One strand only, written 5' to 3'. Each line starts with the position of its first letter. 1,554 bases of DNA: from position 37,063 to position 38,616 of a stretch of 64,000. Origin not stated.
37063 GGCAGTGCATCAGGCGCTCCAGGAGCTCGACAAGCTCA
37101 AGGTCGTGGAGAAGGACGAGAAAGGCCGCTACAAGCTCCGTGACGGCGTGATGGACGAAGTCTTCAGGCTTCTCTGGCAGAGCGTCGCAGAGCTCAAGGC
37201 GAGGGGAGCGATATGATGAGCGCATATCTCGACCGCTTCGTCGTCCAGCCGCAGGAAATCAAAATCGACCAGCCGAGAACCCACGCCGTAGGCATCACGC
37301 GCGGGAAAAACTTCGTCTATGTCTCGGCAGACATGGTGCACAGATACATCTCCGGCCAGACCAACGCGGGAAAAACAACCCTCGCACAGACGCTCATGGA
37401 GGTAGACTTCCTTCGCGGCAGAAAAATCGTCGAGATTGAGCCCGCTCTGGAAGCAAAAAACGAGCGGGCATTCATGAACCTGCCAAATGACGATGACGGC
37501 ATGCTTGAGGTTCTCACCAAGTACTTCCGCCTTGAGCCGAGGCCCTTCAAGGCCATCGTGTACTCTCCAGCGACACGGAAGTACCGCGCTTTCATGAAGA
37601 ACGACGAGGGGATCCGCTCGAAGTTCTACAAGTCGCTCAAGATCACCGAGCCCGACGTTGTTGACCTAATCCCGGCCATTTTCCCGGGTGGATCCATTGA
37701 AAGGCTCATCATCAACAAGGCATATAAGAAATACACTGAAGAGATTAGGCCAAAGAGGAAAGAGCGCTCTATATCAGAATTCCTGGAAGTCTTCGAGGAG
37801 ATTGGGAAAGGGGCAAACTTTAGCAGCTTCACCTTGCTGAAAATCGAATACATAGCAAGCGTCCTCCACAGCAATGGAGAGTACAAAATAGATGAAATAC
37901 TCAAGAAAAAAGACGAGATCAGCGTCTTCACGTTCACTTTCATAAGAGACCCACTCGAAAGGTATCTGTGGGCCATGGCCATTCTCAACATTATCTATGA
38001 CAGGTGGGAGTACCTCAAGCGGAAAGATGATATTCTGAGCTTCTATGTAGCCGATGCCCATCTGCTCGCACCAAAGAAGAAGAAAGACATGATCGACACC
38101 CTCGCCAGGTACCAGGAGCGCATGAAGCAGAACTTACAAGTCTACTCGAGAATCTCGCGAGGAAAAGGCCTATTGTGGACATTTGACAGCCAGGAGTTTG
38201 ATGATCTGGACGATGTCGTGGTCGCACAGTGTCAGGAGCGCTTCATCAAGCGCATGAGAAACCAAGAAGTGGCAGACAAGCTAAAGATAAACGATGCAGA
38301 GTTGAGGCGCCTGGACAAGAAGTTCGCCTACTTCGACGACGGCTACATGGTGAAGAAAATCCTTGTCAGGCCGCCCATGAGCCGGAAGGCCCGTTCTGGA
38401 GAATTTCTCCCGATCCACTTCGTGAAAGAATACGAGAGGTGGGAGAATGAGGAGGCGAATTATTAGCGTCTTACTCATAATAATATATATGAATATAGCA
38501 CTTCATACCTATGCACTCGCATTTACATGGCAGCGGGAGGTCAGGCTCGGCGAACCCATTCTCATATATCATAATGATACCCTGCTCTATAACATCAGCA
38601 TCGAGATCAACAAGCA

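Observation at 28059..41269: Seventeen-gene co-directional envelope module: candidate uncharacterised archaeal DNA-transfer or particle/vesicle-forming machine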

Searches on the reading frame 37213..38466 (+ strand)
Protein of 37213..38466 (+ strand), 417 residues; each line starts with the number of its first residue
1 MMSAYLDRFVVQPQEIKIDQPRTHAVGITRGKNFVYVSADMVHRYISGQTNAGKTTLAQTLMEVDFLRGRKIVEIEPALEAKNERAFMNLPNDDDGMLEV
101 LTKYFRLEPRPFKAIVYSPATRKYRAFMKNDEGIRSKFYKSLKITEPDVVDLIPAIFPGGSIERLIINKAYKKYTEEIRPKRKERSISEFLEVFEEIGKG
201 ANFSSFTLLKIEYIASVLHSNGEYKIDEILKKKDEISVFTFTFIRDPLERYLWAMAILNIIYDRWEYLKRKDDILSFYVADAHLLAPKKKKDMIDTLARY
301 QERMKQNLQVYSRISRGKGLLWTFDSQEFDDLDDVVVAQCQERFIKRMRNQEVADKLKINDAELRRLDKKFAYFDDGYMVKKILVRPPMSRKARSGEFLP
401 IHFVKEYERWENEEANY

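Call 6: search_protein_families(library=pfam, max_evalue=0.1, proteins=[window:37213-38466:+])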
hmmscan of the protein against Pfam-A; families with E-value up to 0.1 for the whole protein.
window:37213-38466:+ (417 aa): 3 families
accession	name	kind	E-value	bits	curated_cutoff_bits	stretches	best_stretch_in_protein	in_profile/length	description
PF01656.29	CbiA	-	0.0076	16.7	25.4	1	46-221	4-86/125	CobQ/CobB/MinD/ParA nucleotide binding domain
PF02597.26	ThiS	-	0.018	16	22.5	0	126-156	44-73/76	ThiS family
PF03567.20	Sulfotransfer_2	-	0.04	14.5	22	0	219-252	64-95/252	Sulfotransferase family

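Call 10: search_dna_similar(query=window:37213-38466:+, collection=plasmids, mode=protein, max_evalue=0.001)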
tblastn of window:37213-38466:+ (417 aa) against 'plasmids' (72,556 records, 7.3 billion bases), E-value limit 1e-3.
Records with a match: 1; places in all: 1; records where one place covers at least 80% of the query: 1.
Best place of each record, by identity: <60% 1.
By first word of the organism name: Thermococcus 1.
By predicted mobility (MOB-suite, as given by PLSDB): non-mobilizable 1.
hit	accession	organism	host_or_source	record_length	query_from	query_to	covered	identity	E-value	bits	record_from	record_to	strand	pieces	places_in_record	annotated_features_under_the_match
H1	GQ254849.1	Thermococcus sp. AMT11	-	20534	20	417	95%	59.9%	2e-156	496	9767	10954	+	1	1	unknown | hypothetical membrane protein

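Call 14: search_dna_similar(query=window:37213-38466:+, collection=phages, mode=protein, max_evalue=0.01)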
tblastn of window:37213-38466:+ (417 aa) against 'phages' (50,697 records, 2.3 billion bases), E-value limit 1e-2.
No match.

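Call 15: search_protein_families(library=phrogs, max_evalue=0.01, proteins=[window:37213-38466:+])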
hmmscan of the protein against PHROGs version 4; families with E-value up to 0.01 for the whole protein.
window:37213-38466:+ (417 aa): 3 families
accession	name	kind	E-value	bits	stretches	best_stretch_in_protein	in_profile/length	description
phrog_1358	-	moron, auxiliary metabolic gene and host takeover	0.00088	17.9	1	17-62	579-624/1382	FtsK/SpoIIIE-like protein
phrog_2666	-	head and packaging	0.003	17.3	0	38-66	318-347/555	terminase large subunit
phrog_800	-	head and packaging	0.0058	16.3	0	38-66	29-57/511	terminase small subunit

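Call 18: find_homologous_proteins(query=window:37213-38466:+, max_evalue=0.001)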
Query window:37213-38466:+ (417 aa): 25 proteins with E <= 0.001 among 7289 candidates.
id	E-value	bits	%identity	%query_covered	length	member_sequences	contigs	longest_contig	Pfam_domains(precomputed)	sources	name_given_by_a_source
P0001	6.6e-261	883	95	100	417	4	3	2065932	-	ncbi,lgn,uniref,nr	ncbi:hypothetical protein [Thermococcus thioreducens]|uniref:Uncharacterized protein n=1 Tax=Thermoc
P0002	2.8e-249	845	88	100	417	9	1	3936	-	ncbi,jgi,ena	-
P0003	5.1e-236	801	83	100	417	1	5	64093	-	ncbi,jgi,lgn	jgi:hypothetical protein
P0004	9.4e-227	771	80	100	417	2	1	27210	-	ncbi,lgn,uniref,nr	ncbi:MAG: hypothetical protein H0Z18_10855 [Thermococcus sp.]|uniref:hypothetical protein n=1 Tax=Th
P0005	1.2e-224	764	79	100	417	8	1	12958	-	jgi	-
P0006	5.4e-161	554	60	95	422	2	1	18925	-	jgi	-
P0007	5.0e-146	505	58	94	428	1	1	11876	-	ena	-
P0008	2.1e-109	384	47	94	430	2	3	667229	PF01935.24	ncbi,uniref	ncbi:hypothetical protein [Pyrococcus kukulkanii]|uniref:ATPase n=1 Tax=Pyrococcus kukulkanii TaxID=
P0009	3.8e-108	380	48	94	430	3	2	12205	-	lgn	-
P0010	2.4e-107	378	48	94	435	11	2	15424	-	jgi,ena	-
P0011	1.8e-103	365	48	89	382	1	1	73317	-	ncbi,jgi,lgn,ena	-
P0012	1.5e-100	355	48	94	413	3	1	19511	-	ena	-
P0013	5.4e-100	353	46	100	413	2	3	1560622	-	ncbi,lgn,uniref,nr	ncbi:P-loop NTPase family protein [Archaeoglobus profundus]|uniref:Uncharacterized protein n=1 Tax=A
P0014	3.4e-97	344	44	94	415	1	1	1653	-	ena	-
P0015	4.5e-97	344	43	100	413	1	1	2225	-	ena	-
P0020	8.2e-94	333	43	94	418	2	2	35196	-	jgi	jgi:energy-coupling factor transporter ATP-binding protein EcfA2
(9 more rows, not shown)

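Call 20: search_solved_structures(query=A1, max_evalue=10, show_alignments=2)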
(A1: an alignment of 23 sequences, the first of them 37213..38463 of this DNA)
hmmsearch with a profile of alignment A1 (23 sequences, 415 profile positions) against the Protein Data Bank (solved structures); distinct sequences matched with E-value up to 10: 25.
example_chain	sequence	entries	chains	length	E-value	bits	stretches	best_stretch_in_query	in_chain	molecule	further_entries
5a5t_K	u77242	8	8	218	0.061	15.4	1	91-181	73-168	EUKARYOTIC TRANSLATION INITIATION FACTOR 3 SUBUNIT K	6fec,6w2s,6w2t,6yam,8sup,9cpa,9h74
6zvj_K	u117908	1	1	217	0.082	15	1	91-180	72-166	Eukaryotic translation initiation factor 3 subunit K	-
28zx_k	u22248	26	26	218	0.083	15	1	91-180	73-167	Eukaryotic translation initiation factor 3 subunit K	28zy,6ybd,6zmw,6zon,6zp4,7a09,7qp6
1rz4_A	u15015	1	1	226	0.086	14.9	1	91-180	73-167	Eukaryotic translation initiation factor 3 subunit 11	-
6c2u_A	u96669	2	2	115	0.094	14.8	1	32-81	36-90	phosphate-loop protein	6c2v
3j8b_K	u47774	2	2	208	0.095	14.8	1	91-178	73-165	Eukaryotic translation initiation factor 3 subunit K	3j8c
7sgn_A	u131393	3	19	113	0.12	14.5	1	116-190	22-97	Flagellar protein FliL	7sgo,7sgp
6oje_A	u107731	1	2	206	0.41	12.7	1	49-68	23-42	Leucine-rich repeat serine/threonine-protein kinase 2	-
6xaf_A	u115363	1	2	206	0.41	12.7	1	49-68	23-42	Leucine-rich repeat serine/threonine-protein kinase 2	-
6ojf_A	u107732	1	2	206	0.41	12.7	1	49-68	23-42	Leucine-rich repeat serine/threonine-protein kinase 2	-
1g3q_A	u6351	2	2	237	0.44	12.6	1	50-115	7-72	CELL DIVISION INHIBITOR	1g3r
2zej_A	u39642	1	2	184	0.56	12.2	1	50-68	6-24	Leucine-rich repeat kinase 2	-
7thy_A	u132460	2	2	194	0.56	12.2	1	50-68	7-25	Leucine-rich repeat serine/threonine-protein kinase 2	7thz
2d2m_D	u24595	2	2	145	0.6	12.1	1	45-69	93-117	Giant hemoglobin, B1(d) globin chain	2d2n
3d6t_B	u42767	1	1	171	0.66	12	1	50-68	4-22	Leucine-rich repeat serine/threonine-protein kinase 2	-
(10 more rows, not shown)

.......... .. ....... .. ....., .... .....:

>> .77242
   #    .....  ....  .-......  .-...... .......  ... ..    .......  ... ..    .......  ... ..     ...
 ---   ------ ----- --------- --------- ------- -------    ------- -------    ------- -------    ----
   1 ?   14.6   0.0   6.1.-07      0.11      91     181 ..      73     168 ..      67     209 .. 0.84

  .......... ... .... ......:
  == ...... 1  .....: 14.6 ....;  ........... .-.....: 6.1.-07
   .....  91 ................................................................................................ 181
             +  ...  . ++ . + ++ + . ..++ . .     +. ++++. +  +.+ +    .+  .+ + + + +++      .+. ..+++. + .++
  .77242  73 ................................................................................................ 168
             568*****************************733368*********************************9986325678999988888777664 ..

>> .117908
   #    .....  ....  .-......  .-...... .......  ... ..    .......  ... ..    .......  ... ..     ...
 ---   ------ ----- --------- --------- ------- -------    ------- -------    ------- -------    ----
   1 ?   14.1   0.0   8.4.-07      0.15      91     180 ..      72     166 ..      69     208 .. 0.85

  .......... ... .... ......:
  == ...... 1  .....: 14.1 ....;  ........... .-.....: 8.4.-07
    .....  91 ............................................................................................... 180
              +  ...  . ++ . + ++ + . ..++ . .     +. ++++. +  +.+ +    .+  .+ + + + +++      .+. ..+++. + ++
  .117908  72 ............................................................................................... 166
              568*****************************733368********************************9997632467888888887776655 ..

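Call 22: find_related_loci(query=A1, collection=genome_contigs, flank=10000)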
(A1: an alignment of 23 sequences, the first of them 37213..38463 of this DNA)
Query A1 (417 aa) in genome_contigs; peptide patterns used: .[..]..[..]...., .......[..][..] (x = any residue, [..] = any of these).
600 stretches matched a pattern (row limit reached: there are more); 2 encode a relative of the query (tblastn E <= 1e-3); 2 distinct loci.
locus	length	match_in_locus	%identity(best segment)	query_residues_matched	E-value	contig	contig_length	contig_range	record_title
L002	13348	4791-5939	46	25-417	9e-108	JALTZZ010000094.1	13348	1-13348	MAG: archaeon isolate S141_metabat2_scaf2bin.181 S141_NODE_4219_length_13348_cov_7.430981, whole genome shotgun sequence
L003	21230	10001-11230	44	1-417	3e-105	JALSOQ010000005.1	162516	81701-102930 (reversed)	MAG: Archaeoglobaceae archaeon isolate 356-284_metabat1_scaf2bin.125 356-284_scaffold_16_c1, whole genome shotgun sequen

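Call 23: find_related_loci(query=A1, collection=viral_contigs, flank=10000)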
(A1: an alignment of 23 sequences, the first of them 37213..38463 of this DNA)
Query A1 (417 aa) in viral_contigs; peptide patterns used: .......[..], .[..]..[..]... (x = any residue, [..] = any of these).
104 stretches matched a pattern, but none encodes a relative of the query by tblastn (E <= 1e-3).

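Call 24: find_encoding_contigs(protein=P0008, flank=10000, max_places=2)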
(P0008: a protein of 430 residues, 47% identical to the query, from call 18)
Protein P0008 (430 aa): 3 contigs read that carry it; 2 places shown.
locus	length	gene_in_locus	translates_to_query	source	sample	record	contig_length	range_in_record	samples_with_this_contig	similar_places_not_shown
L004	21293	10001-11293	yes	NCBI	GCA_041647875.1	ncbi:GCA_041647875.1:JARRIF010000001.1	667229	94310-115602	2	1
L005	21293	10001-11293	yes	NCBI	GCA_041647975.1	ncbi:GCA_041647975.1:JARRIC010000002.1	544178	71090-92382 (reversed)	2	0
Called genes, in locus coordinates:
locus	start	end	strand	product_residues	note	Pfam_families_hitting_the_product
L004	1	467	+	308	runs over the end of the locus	PF16795:Phage_integr_3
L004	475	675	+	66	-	-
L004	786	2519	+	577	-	PF13385:Laminin_G_3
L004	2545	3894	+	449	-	-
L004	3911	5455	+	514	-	PF00082:Peptidase_S8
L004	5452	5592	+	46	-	-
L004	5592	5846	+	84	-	-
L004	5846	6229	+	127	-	-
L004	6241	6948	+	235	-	-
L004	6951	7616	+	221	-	-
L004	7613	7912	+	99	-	-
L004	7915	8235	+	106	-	-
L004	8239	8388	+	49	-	-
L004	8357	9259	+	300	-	-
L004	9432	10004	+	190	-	PF01022:HTH_5, PF01047:MarR (weak), PF01978:TrmB (weak), PF12802:MarR_2, PF13412:HTH_24 (weak), PF25212:HVO_A0114 (weak)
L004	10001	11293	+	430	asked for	PF01935:DUF87 (faint)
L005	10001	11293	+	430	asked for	PF01935:DUF87 (faint)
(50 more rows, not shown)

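Call 25: find_encoding_contigs(protein=P0013, flank=10000, max_places=2)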
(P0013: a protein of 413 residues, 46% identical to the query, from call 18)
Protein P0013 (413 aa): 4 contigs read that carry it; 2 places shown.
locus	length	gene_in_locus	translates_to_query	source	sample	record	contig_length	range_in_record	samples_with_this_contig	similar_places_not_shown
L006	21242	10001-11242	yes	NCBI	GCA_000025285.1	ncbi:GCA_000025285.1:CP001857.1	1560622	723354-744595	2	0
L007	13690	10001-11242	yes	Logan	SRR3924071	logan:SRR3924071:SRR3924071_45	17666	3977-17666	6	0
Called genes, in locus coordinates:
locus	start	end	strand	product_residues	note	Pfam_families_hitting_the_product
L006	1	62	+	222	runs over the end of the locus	-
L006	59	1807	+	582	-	PF07953:Toxin_R_bind_N (weak), PF13385:Laminin_G_3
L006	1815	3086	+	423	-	-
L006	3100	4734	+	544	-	PF00082:Peptidase_S8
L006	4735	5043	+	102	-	-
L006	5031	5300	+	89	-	-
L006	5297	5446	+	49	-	-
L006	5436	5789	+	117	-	-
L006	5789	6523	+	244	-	-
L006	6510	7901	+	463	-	-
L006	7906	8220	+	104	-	-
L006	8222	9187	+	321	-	-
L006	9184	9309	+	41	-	-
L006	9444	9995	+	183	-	-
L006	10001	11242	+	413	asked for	-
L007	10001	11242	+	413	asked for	-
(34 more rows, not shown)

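Call 37: predict_structure(alignment_id=A1)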
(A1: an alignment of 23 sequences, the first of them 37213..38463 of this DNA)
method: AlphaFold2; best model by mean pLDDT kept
length: 417 residues; sequences in the alignment: 23
mean_pLDDT: 81.0   pTM: 0.83
mean pLDDT of the five models: 81.0, 80.9, 69.0, 68.7, 53.0
residues with pLDDT >= 90: 122; 70-90: 232; 50-70: 41; < 50: 22
segments of 3 or more residues with pLDDT < 50: 1-17
pLDDT, mean of each block of 10 residues (from residue 1): 43 49 89 87 83 77 91 76 75 82 87 90 91 88 93 84 89 95 93 88 83 91 93 92 83 87 84 85 59 60 74 78 80 78 81 76 79 84 86 63 84 69
secondary structure, 60 per line:
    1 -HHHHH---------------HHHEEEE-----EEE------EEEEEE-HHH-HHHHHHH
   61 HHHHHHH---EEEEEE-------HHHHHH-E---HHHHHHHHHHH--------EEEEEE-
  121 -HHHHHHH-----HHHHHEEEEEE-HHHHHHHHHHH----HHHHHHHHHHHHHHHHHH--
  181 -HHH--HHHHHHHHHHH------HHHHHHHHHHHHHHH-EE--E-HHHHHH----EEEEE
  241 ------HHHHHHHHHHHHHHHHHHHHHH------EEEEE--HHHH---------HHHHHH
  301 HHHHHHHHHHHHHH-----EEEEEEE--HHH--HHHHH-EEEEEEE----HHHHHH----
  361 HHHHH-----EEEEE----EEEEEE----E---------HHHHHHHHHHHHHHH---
elements in order: H2-6 E25-28 E34-36 E43-48 H54-67 E71-76 H84-89 H95-105 E114-119 H122-128 H134-138 E139-144 H146-156 H161-178 H187-197 H204-218 H226-231 E236-240 H247-268 E275-279 H282-285 H295-314 E320-326 H334-338 E340-346 H351-356 H361-365 E371-375 E380-385 H400-414

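Call 39: fold_search(model_id=the predicted structure, library=pdb)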
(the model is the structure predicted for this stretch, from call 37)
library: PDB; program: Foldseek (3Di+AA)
matches with E <= 10: 1478; with E <= 0.001: 143
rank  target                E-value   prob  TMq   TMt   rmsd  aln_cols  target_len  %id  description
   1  4d2i_B                1.1e-10  1.00  0.54  0.50   6.8       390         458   16  Crystal structure of the HerA hexameric DNA translocase from Sulfolobus solfataricus bound to AMP-PNP (released 2014-12-03)
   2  7wrx_B                1.2e-10  1.00  0.64  0.47   6.2       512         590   11  Structure of Deinococcus radiodurans HerA-ADP complex (released 2023-02-01)
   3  4d2i_A                3.1e-10  1.00  0.53  0.49   6.6       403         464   15  Crystal structure of the HerA hexameric DNA translocase from Sulfolobus solfataricus bound to AMP-PNP (released 2014-12-03)
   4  7f6d_A                5.1e-10  1.00  0.66  0.54   5.6       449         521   12  Reconstruction of the HerA-NurA complex from Deinococcus radiodurans (released 2022-06-29)
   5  7wrw_A                6.6e-10  1.00  0.64  0.48   6.9       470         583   11  Structure of Deinococcus radiodurans HerA (released 2023-02-01)
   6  9x1m_A                8.1e-10  1.00  0.54  0.41   8.8       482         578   12  The cryo-EM structure of HerA-NurA complex with AMPPNP and dsDNA from Thermococcus kodakarensis (released 2026-02-04)
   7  7wrw_B                1.2e-09  1.00  0.64  0.48   5.8       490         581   10  Structure of Deinococcus radiodurans HerA (released 2023-02-01)
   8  8xav_A                1.5e-09  1.00  0.54  0.41   8.7       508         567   12  Cryo-EM structure of an anti-phage defense complex (released 2024-06-05)
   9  8wj3_D                1.8e-09  1.00  0.47  0.41   8.9       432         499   14  Cryo-EM structure of a bacterial protein (released 2024-09-11)
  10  8wfd_A                2.2e-09  1.00  0.50  0.39   9.4       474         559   12  The cryo-EM structure of TdpAB in complex with AMPPNP and DNA (released 2025-01-22)
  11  8wiv_D                2.6e-09  1.00  0.54  0.40   9.4       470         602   13  Cryo-EM structure of a bacterial protein (released 2024-09-11)
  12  8wj3_N                3.8e-09  1.00  0.52  0.41   9.8       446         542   14  Cryo-EM structure of a bacterial protein (released 2024-09-11)
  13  8sub_O                4.9e-09  1.00  0.52  0.39   8.3       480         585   13  E. coli SIR2-HerA complex (dodecamer SIR2 pentamer HerA) (released 2023-12-27)
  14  8sub_P                6.0e-09  1.00  0.55  0.44   8.5       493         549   12  E. coli SIR2-HerA complex (dodecamer SIR2 pentamer HerA) (released 2023-12-27)
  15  8wfd_F                6.0e-09  1.00  0.52  0.40   8.8       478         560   12  The cryo-EM structure of TdpAB in complex with AMPPNP and DNA (released 2025-01-22)
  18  1e9r_G                7.1e-09  1.00  0.49  0.49   7.7       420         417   14  Bacterial conjugative coupling protein TrwBdeltaN70. Trigonal form in complex with sulphate. (released 2001-02-06)
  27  1e9r_D                2.0e-08  1.00  0.48  0.48   8.1       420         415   14  Bacterial conjugative coupling protein TrwBdeltaN70. Trigonal form in complex with sulphate. (released 2001-02-06)
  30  1e9r_B                2.9e-08  1.00  0.47  0.47   8.6       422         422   14  Bacterial conjugative coupling protein TrwBdeltaN70. Trigonal form in complex with sulphate. (released 2001-02-06)
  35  1e9r_A                3.4e-08  1.00  0.48  0.48   8.1       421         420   14  Bacterial conjugative coupling protein TrwBdeltaN70. Trigonal form in complex with sulphate. (released 2001-02-06)
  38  1e9r_F                4.0e-08  1.00  0.51  0.51   7.9       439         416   14  Bacterial conjugative coupling protein TrwBdeltaN70. Trigonal form in complex with sulphate. (released 2001-02-06)
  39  1e9r_E                4.3e-08  1.00  0.51  0.51   7.9       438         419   15  Bacterial conjugative coupling protein TrwBdeltaN70. Trigonal form in complex with sulphate. (released 2001-02-06)
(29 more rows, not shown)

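Call 43: fold_search(model_id=the predicted structure, library=viral)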
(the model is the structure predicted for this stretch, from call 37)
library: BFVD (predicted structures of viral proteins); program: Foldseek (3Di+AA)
matches with E <= 10: 679; with E <= 0.001: 20
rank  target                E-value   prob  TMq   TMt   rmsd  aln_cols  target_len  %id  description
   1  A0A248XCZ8            8.8e-13  1.00  0.62  0.53   5.7       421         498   15  Helicase HerA-like C-terminal domain-containing protein [Klebsiella phage YMC16/01/N133_KPN_BP]
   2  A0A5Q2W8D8            1.0e-09  1.00  0.64  0.62  11.2       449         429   13  (no name in the UniProt tables at hand)
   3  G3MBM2                1.6e-09  1.00  0.52  0.28  13.2       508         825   12  Gp156 [Bacillus phage G]
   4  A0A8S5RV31            2.1e-08  1.00  0.49  0.29  11.2       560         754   11  Conjugal transfer protein [Siphoviridae sp. ctHip2]
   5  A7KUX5                6.7e-08  1.00  0.49  0.29  10.0       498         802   11  (no name in the UniProt tables at hand)
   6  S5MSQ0                3.6e-07  1.00  0.55  0.28   7.8       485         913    8  Lipid A export ATP-binding/permease protein Msb [Bacillus phage JL]
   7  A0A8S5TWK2            9.0e-06  1.00  0.36  0.45  10.7       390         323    7  DNA TRANSLOCASE FTSK [Siphoviridae sp. ctcx61]
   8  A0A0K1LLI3            9.5e-06  1.00  0.33  0.32  12.5       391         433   12  (no name in the UniProt tables at hand)
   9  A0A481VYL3            1.2e-05  1.00  0.36  0.34  12.8       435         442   10  (no name in the UniProt tables at hand)
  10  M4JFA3                2.5e-05  1.00  0.40  0.66   8.3       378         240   11  Putative ATPase [Haloarcula hispanica virus PH1]
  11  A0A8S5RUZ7            4.2e-05  1.00  0.33  0.25  11.5       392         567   11  DNA TRANSLOCASE FTSK [Siphoviridae sp. ctHip2]
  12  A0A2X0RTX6            1.1e-04  1.00  0.28  0.33  16.4       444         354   10  B354L [African swine fever virus]
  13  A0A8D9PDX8            1.6e-04  1.00  0.37  0.50   8.4       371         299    8  NTPase [Corticoviridae sp.]
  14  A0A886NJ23            1.6e-04  1.00  0.29  0.31  18.2       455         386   11  (no name in the UniProt tables at hand)
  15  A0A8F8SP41            2.0e-04  0.99  0.24  0.29  18.0       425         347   11  (no name in the UniProt tables at hand)
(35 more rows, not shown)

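Call 61: search_protein_families(library=ncbifam, max_evalue=0.01, proteins=[window:37213-38466:+])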
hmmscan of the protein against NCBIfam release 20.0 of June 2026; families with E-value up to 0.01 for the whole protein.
window:37213-38466:+ (417 aa): 1 family
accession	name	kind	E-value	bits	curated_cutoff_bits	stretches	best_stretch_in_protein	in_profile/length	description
TIGR03743.1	SXT_TraD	subfamily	0.0038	15.7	366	1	20-77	154-211/636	conjugative transfer system coupling protein TraD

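Call 62: search_protein_families(library=padloc, max_evalue=0.01, proteins=[window:37213-38466:+])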
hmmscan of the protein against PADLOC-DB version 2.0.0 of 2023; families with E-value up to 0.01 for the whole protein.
window:37213-38466:+ (417 aa): 2 families
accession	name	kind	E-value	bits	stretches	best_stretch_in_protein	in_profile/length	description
PDLC01055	HerA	-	4.9e-10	36.8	1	221-368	370-502/532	Type III coevolved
PDLC04140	mad8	-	0.0003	18.4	1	40-196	26-129/314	mads_8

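Call 68: search_protein_representatives(alignment_id=A1)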
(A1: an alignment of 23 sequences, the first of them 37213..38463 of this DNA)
Query: 23 sequences, 415 profile positions. Proteins with E-value up to 0.001 (for the whole library): 26; up to 1e-10: 11; up to 1e-30: 8. The best 26 are listed.
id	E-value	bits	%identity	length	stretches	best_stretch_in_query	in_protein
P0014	2.1e-210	715.3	-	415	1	1-415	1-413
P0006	8.4e-184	627.7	-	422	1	3-415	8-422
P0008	5.1e-175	598.8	-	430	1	3-415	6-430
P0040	1.5e-126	439.1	-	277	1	140-415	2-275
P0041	3.1e-90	319.5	-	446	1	8-409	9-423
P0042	3.3e-90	319.4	-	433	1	19-415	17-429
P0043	4.7e-40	154.2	-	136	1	2-110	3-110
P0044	1.9e-33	132.4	-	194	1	66-138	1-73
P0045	1.0e-21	93.7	-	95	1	260-350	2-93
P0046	2.9e-13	65.9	-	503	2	223-357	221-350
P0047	3.6e-13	65.6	-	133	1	128-247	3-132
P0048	6.0e-08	48.4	-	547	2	51-126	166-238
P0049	1.0e-07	47.6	-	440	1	41-395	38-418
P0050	1.4e-07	47.2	-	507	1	39-338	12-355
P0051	1.0e-06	44.4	-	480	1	46-353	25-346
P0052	1.5e-05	40.5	-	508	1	47-350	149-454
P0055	6.4e-05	38.4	-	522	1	46-356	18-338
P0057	1.1e-04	37.6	-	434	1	47-406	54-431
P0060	5.0e-04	35.5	-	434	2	20-254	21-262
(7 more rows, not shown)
